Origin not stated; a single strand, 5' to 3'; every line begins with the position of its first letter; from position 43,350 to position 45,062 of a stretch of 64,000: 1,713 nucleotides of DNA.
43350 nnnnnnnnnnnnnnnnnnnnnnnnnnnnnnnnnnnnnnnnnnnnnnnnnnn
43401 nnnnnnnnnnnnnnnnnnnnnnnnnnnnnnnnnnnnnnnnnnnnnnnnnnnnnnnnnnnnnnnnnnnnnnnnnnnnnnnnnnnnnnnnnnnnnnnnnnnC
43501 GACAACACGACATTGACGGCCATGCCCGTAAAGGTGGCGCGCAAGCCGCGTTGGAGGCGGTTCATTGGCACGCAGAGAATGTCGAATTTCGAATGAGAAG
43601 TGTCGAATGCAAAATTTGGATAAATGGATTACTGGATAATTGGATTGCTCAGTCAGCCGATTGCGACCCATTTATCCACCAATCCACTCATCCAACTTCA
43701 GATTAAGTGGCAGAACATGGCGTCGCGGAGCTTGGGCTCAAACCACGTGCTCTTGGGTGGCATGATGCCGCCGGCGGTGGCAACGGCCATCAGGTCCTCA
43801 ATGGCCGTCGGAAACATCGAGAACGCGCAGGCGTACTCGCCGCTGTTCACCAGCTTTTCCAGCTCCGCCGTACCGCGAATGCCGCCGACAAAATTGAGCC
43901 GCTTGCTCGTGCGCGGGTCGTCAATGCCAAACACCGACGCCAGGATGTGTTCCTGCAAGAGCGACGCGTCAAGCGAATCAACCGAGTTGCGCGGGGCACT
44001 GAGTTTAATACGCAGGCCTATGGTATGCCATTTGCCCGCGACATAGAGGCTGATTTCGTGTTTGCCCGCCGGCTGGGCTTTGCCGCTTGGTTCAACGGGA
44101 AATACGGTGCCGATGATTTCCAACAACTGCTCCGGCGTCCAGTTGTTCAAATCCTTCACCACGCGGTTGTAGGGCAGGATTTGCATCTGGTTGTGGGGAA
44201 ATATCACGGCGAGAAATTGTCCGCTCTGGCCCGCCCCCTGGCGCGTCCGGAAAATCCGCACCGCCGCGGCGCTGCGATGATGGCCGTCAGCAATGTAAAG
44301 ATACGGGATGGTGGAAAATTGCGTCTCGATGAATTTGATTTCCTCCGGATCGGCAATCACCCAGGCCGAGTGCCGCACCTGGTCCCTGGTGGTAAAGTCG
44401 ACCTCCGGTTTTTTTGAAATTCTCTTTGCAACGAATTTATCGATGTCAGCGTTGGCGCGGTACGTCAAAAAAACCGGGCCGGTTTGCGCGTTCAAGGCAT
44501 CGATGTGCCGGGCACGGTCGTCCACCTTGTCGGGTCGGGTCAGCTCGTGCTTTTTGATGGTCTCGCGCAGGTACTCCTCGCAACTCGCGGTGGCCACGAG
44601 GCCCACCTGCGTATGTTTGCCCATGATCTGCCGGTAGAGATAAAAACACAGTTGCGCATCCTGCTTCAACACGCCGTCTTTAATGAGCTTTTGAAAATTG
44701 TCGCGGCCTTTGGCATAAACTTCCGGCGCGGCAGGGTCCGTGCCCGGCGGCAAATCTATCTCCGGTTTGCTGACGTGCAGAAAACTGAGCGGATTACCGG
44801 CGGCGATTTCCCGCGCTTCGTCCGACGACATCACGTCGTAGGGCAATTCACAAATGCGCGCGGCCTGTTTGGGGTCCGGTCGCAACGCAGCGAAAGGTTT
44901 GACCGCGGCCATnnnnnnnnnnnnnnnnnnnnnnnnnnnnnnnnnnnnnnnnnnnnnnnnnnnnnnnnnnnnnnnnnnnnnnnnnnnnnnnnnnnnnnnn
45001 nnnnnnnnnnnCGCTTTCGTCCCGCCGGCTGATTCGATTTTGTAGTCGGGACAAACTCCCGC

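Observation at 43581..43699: The same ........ octamer-array hairpin architecture at two unlinked spacers (CDF|DUF1015 and gatC|gatA)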

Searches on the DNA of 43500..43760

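Call 38: search_rna_families(source=window, start=43500, end=43760, threshold=evalue, max_evalue=10)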
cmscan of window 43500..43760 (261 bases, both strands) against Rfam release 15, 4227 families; matches with E-value up to 10: 7.
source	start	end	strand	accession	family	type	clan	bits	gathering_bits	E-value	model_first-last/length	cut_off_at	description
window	43611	43699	-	RF03894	mir-5736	Gene; miRNA;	-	28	90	0.0012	1-80/80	no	mir-5736 microRNA precursor family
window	43611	43699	-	RF04069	MIR6135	Gene; miRNA;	-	25.7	99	0.025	18-106/122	no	MIR6135 microRNA precursor family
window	43611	43700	-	RF03714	MIR774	Gene; miRNA;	-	23.8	80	0.019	1-98/98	no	MIR774 microRNA precursor family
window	43609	43700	-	RF03695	MIR6151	Gene; miRNA;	-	17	71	0.29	1-71/71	no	MIR6151 microRNA precursor family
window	43621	43690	-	RF03208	mir-1781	Gene; miRNA;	-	16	68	1.9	1-86/86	no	mir-1781 microRNA precursor family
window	43615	43696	+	RF04049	MIR7127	Gene; miRNA;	-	14.4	100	4.1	1-132/132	no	MIR7127 microRNA precursor family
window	43668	43720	-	RF03241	mir-1789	Gene; miRNA;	-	12.8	88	7.4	1-63/63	no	mir-1789 microRNA precursor family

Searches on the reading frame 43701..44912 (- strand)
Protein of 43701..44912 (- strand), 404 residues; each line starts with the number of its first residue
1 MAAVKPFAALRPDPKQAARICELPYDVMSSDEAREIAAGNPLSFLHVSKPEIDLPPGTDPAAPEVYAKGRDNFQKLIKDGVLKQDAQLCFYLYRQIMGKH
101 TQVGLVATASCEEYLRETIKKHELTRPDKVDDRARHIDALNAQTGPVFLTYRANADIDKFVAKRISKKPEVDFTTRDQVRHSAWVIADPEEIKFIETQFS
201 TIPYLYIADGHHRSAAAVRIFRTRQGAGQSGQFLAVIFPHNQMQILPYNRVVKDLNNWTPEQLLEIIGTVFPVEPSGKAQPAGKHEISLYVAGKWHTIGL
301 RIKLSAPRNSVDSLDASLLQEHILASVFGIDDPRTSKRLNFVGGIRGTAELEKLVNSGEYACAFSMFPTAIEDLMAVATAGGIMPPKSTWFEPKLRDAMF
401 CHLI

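Call 41: find_related_loci(query=window:43701-44912:-, collection=metagenome_contigs, flank=2500)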
Query seq(404 aa) (404 aa) in metagenome_contigs; peptide patterns used: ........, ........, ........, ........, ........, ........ (x = any residue, [..] = any of these).
600 stretches matched a pattern (row limit reached: there are more); 580 encode a relative of the query (tblastn E <= 1e-3); the best 80 are kept; 80 distinct loci.
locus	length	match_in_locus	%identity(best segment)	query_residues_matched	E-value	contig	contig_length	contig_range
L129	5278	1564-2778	86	1-404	0e+0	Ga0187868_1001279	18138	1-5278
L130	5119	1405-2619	84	1-404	0e+0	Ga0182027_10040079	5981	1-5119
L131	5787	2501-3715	82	1-404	0e+0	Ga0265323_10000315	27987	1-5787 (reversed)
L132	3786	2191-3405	83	1-404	0e+0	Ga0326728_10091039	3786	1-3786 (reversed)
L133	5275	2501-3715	82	1-404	0e+0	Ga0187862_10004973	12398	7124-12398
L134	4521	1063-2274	82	1-404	0e+0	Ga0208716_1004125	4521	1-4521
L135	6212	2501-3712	82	1-404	0e+0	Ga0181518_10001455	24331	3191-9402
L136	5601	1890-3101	82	1-404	0e+0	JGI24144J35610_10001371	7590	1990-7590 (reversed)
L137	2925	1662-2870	78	1-404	0e+0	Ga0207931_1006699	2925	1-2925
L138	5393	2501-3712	74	1-404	0e+0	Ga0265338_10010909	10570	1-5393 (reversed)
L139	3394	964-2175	74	1-404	0e+0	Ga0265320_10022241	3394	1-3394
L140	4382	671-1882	74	1-404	0e+0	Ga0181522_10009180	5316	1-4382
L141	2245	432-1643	73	1-404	0e+0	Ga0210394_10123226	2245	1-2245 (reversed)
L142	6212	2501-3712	74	1-404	0e+0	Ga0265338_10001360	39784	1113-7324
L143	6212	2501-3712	73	1-404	0e+0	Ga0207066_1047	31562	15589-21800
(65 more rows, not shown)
